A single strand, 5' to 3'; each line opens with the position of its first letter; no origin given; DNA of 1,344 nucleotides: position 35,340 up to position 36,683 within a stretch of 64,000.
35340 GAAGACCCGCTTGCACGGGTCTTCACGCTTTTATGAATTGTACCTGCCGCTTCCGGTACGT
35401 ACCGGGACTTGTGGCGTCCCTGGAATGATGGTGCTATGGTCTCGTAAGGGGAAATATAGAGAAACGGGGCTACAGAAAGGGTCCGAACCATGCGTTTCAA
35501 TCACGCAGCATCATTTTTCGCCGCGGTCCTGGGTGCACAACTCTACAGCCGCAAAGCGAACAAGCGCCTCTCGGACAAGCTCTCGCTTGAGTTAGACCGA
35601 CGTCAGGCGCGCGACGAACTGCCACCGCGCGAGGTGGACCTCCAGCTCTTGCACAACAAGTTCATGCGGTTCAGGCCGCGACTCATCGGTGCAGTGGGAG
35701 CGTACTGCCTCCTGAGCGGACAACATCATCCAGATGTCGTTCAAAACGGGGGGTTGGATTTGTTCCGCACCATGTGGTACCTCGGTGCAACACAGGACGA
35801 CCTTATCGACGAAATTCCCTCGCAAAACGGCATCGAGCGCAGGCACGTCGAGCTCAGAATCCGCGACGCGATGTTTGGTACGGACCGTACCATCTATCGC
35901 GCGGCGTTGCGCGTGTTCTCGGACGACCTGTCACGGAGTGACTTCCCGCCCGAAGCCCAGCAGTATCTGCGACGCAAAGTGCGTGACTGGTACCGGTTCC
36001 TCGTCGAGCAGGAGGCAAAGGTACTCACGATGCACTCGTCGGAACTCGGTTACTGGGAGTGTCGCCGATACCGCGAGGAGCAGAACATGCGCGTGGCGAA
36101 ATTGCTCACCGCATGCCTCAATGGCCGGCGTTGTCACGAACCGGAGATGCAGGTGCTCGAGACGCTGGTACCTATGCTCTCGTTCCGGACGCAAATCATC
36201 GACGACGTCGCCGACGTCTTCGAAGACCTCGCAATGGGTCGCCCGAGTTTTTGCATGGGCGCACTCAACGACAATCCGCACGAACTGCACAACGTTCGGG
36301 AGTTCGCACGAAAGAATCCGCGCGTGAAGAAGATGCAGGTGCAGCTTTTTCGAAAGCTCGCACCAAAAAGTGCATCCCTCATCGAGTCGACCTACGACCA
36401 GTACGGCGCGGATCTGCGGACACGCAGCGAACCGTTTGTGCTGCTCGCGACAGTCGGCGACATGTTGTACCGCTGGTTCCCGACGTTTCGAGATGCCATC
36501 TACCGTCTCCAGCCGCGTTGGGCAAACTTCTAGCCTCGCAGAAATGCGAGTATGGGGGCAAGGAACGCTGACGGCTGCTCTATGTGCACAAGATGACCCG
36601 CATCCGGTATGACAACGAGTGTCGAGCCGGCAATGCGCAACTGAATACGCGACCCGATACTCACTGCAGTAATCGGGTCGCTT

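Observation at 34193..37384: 3.2-kb GC-rich island inserted between rplB and rpsS, splitting the S10 operon, with its own terminator and divergent promoters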

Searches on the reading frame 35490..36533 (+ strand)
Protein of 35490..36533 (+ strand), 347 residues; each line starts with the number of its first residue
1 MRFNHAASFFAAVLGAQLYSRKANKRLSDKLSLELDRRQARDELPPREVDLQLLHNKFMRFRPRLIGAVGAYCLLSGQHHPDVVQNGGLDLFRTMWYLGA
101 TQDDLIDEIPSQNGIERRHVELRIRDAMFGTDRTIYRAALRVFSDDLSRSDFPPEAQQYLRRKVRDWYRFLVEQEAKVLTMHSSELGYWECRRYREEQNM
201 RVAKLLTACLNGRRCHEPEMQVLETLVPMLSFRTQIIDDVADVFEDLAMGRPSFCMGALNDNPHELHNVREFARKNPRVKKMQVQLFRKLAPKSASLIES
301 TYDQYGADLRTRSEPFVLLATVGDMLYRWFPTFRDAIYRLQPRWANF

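Call 4: search_protein_families(library=pfam, proteins=[window:35490-36533:+], max_evalue=1)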
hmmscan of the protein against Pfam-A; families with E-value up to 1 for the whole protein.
window:35490-36533:+ (347 aa): 1 family
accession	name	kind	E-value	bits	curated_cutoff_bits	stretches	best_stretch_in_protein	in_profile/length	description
PF24720.1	DUF7673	-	0.093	13.2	27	0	196-225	15-43/85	Family of unknown function (DUF7673)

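Call 11: find_homologous_proteins(query=window:35490-36530:+, max_evalue=0.001)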
Query window:35490-36530:+ (347 aa): 6 proteins with E <= 0.001 among 3583 candidates.
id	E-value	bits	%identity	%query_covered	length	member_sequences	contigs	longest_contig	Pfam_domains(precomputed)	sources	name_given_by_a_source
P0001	8.8e-235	796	100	100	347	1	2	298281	-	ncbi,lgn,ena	-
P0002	1.1e-90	322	44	98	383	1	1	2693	-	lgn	-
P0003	4.0e-79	284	43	97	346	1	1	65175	-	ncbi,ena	-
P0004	2.5e-67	246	41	93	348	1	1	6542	-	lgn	-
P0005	1.8e-46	177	32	95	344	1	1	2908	-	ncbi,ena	-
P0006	2.1e-44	170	32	95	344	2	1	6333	-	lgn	-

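Call 12: find_encoding_contigs(protein=window:35490-36530:+, flank=10000, max_places=10)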
Protein window:35490-36530:+ (347 aa): 4 contigs read that carry it; 3 places shown.
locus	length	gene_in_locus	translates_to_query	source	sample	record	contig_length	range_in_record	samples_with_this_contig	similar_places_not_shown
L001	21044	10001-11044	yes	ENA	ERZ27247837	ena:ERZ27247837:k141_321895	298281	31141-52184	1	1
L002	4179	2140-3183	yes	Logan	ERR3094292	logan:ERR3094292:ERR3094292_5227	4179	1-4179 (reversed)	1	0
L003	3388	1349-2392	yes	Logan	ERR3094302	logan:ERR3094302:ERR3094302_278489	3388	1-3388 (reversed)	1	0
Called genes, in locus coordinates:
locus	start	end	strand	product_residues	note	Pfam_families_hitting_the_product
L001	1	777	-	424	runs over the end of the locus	PF00344:SecY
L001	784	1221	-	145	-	PF00828:Ribosomal_L27A (weak)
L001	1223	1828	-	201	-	PF00333:Ribosomal_S5, PF03719:Ribosomal_S5_C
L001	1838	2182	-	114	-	PF00861:Ribosomal_L18p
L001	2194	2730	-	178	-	PF00347:Ribosomal_L6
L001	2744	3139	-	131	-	PF00410:Ribosomal_S8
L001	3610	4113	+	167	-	-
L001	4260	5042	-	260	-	PF13489:Methyltransf_23, PF13847:Methyltransf_31, PF08241:Methyltransf_11, PF08242:Methyltransf_12 (weak), PF13649:Methyltransf_25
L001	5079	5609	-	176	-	PF00281:Ribosomal_L5, PF00673:Ribosomal_L5_C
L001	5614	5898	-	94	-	PF17136:ribosomal_L24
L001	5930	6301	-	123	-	PF00238:Ribosomal_L14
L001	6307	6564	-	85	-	PF00366:Ribosomal_S17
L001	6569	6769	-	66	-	PF00831:Ribosomal_L29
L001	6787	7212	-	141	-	PF00252:Ribosomal_L16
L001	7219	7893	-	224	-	PF07650:KH_2, PF00189:Ribosomal_S3_C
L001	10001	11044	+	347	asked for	-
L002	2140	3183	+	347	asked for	-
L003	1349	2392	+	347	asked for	-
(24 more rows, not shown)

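Call 13: find_encoding_contigs(protein=P0003, flank=10000, max_places=4)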
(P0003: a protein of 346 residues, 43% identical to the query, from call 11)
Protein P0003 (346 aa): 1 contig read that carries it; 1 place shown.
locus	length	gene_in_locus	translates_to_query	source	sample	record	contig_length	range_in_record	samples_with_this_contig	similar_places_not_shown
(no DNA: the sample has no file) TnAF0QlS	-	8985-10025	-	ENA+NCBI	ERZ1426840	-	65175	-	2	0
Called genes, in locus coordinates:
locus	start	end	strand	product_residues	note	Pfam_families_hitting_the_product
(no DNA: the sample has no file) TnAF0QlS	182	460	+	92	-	-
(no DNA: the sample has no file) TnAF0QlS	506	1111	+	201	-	PF01797:Y1_Tnp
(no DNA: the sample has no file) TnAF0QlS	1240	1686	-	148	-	PF02675:AdoMet_dc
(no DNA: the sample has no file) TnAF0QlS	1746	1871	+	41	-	-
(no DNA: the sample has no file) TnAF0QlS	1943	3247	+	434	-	PF00275:EPSP_synthase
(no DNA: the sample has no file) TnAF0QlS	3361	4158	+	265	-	PF05675:DUF817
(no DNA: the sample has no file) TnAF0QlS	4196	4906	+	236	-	PF01996:F420_ligase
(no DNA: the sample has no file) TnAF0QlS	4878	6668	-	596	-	PF13243:SQHop_cyclase_C (weak)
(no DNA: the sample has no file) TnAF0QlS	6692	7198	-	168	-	PF14478:DUF4430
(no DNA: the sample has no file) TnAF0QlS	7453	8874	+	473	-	PF21799:MurD-like_N, PF08245:Mur_ligase_M, PF02875:Mur_ligase_C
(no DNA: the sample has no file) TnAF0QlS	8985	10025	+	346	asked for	-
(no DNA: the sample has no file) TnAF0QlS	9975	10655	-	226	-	PF00561:Abhydrolase_1, PF00975:Thioesterase (weak), PF12146:Hydrolase_4, PF12697:Abhydrolase_6, PF20408:Abhydrolase_11 (faint)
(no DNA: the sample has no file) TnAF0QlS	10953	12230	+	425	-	PF01225:Mur_ligase, PF08245:Mur_ligase_M, PF02875:Mur_ligase_C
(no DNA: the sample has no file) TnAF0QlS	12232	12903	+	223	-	PF00590:TP_methylase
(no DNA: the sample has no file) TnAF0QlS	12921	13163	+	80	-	-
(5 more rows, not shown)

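Call 14: find_encoding_contigs(protein=P0004, flank=10000, max_places=4)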
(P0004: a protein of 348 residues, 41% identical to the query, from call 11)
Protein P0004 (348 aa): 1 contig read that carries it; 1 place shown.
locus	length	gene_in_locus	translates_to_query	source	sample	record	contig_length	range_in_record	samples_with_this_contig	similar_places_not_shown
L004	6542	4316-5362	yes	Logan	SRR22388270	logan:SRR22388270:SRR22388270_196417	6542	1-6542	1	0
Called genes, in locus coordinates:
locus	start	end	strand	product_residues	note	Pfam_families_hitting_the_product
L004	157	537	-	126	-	-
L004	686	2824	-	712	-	PF00931:NB-ARC, PF01637:ATPase_2 (faint), PF02562:PhoH (faint), PF07719:TPR_2 (faint), PF13424:TPR_12 (faint), PF13181:TPR_8 (faint), PF00515:TPR_1 (faint)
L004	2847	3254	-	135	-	PF00383:dCMP_cyt_deam_1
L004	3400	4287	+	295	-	PF15617:C-C_Bond_Lyase, PF03328:HpcH_HpaI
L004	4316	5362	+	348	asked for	-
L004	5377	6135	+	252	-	PF00561:Abhydrolase_1, PF12146:Hydrolase_4, PF12697:Abhydrolase_6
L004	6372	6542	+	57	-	?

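Call 15: find_encoding_contigs(protein=P0006, flank=10000, max_places=4)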
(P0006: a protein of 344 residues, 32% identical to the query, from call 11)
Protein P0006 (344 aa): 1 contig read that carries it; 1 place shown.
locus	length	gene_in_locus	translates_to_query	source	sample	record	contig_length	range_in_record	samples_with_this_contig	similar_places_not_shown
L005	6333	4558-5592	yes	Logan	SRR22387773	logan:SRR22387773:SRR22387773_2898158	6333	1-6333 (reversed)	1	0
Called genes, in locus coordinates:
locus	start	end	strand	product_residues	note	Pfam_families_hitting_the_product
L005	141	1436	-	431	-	PF00239:Resolvase, PF07508:Recombinase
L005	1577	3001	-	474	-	PF04055:Radical_SAM (faint), PF13282:DUF4070 (weak)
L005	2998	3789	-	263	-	-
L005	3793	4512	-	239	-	PF00561:Abhydrolase_1, PF12146:Hydrolase_4 (faint), PF12697:Abhydrolase_6 (weak)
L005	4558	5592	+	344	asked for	-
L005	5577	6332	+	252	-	?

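Call 19: search_solved_structures(query=A1, max_evalue=10, show_alignments=3)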
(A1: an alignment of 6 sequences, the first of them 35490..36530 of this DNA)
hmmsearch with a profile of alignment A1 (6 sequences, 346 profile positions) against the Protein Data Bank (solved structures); distinct sequences matched with E-value up to 10: 6.
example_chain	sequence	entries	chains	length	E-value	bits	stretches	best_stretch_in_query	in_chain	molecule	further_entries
9ilo_A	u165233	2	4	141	0.064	15.7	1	130-192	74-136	CTB10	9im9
9iwu_A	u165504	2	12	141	0.071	15.5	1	130-191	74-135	CTB10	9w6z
9ir1_A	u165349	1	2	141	0.11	14.8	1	130-191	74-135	CTB10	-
9ipr_A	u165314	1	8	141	0.11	14.8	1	130-191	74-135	CTB10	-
9iku_A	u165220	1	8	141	0.12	14.8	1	130-191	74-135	CTB10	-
9vmc_A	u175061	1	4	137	0.44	12.9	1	134-190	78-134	CTB10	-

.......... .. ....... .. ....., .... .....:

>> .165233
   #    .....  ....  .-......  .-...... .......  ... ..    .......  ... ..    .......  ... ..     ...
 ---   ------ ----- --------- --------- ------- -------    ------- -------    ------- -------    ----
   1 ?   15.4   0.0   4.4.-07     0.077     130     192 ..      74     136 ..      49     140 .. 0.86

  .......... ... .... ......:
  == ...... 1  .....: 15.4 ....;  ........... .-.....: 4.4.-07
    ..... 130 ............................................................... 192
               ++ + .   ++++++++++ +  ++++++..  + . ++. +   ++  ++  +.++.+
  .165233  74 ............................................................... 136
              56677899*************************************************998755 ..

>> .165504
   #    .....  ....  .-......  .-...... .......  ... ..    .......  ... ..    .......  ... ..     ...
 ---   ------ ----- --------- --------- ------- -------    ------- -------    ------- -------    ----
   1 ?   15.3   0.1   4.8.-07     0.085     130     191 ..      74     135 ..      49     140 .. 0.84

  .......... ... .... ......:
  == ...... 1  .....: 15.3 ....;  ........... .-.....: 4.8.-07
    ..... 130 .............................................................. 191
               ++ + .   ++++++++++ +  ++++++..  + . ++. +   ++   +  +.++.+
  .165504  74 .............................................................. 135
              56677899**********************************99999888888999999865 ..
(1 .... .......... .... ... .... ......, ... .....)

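Call 26: predict_structure(alignment_id=A1)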
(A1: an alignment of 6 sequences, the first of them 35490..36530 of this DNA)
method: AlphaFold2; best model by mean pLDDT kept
length: 347 residues; sequences in the alignment: 6
mean_pLDDT: 87.1   pTM: 0.86
mean pLDDT of the five models: 87.1, 86.2, 86.1, 84.3, 75.6
residues with pLDDT >= 90: 178; 70-90: 145; 50-70: 19; < 50: 5
segments of 3 or more residues with pLDDT < 50: 1-3
pLDDT, mean of each block of 10 residues (from residue 1): 66 77 85 93 87 72 75 89 87 90 85 83 92 91 95 97 95 92 89 92 94 94 87 87 89 94 97 90 91 97 92 89 83 68 54
secondary structure, 60 per line:
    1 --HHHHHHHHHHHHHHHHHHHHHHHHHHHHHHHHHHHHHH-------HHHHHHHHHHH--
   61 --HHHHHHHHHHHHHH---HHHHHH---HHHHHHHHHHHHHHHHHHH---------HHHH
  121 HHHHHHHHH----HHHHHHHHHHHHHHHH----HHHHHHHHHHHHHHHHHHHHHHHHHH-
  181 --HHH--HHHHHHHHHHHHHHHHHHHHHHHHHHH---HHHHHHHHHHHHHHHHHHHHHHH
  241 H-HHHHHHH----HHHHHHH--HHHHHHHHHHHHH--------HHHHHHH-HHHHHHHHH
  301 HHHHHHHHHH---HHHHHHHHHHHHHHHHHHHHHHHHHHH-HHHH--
elements in order: H3-40 H48-58 H63-76 H80-85 H89-107 H117-129 H134-149 H154-179 H188-214 H218-241 H243-249 H254-260 H263-275 H284-290 H292-310 H314-340 H342-345

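Call 29: fold_search(model_id=the predicted structure, library=pdb)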
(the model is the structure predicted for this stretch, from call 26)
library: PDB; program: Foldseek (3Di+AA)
matches with E <= 10: 424; with E <= 0.001: 0
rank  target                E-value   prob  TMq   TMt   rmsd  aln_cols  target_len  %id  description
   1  3n3d_A                1.6e-03  1.00  0.47  0.50   9.2       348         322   17  Crystal structure of geranylgeranyl pyrophosphate synthase from lactobacillus brevis atcc 367 (released 2010-06-02)
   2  9hjs_D                6.4e-03  1.00  0.39  0.45  12.0       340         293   13  Crystal structure of human geranylgeranyl diphosphate synthase mutant R235C (released 2025-06-25)
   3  3tc1_B                7.6e-03  1.00  0.45  0.50   9.9       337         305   13  Crystal Structure of Octaprenyl Pyrophosphate Synthase from Helicobacter pylori (released 2011-08-31)
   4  5e8h_A                9.0e-03  1.00  0.39  0.46   9.4       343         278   12  Crystal structure of geranylfarnesyl pyrophosphate synthases 2 from Arabidopsis thaliana (released 2015-11-11)
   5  9a4c_B                9.4e-03  1.00  0.48  0.48  10.3       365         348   13  Integrative model of ACP-HEPS2 by crosslinking MS and deep learning (released 2024-09-18)
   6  6g31_F                9.8e-03  1.00  0.42  0.49  10.6       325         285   15  Crystal structure of human geranylgeranyl diphosphate synthase mutant D188Y bound to zoledronate (released 2018-10-17)
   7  9hjs_E                1.0e-02  1.00  0.49  0.57   7.9       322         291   15  Crystal structure of human geranylgeranyl diphosphate synthase mutant R235C (released 2025-06-25)
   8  9hjs_C                1.1e-02  1.00  0.49  0.57   7.9       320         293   15  Crystal structure of human geranylgeranyl diphosphate synthase mutant R235C (released 2025-06-25)
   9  1wy0                  1.3e-02  1.00  0.48  0.50  12.0       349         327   12  Crystal structure of geranylgeranyl pyrophosphate synthetase from Pyrococcus horikoshii Ot3 (released 2006-02-14)
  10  8a7r_A                1.6e-02  1.00  0.51  0.52   8.8       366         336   14  PcIDS1_I420A in complex with Mg2+ and GPP (released 2023-05-31)
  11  3pko_A                2.0e-02  1.00  0.41  0.42  10.3       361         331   16  Crystal structure of geranylgeranyl pyrophosphate synthase from lactobacillus brevis atcc 367 complexed with citrate (released 2010-11-24)
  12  9e2h_A                2.3e-02  1.00  0.42  0.51  10.6       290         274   16  Variediene synthase hexameric prenyltransferase core (released 2025-05-21)
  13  8a7a_A                2.3e-02  1.00  0.51  0.52   8.6       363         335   14  PcIDS1 in complex with Mg2+ and 3-Br-GPP (released 2023-05-31)
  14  9b3t_B                2.4e-02  0.99  0.36  0.46  11.9       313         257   13  Octameric prenyltransferase domain of linkerless Fusicoccadiene synthase with C2 symmetry without associated cyclase d (released 2024-09-25)
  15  3aq0_H                2.5e-02  1.00  0.50  0.53   9.8       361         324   12  Ligand-bound form of Arabidopsis medium/long-chain length prenyl pyrophosphate synthase (surface polar residue mutant) (released 2011-01-19)
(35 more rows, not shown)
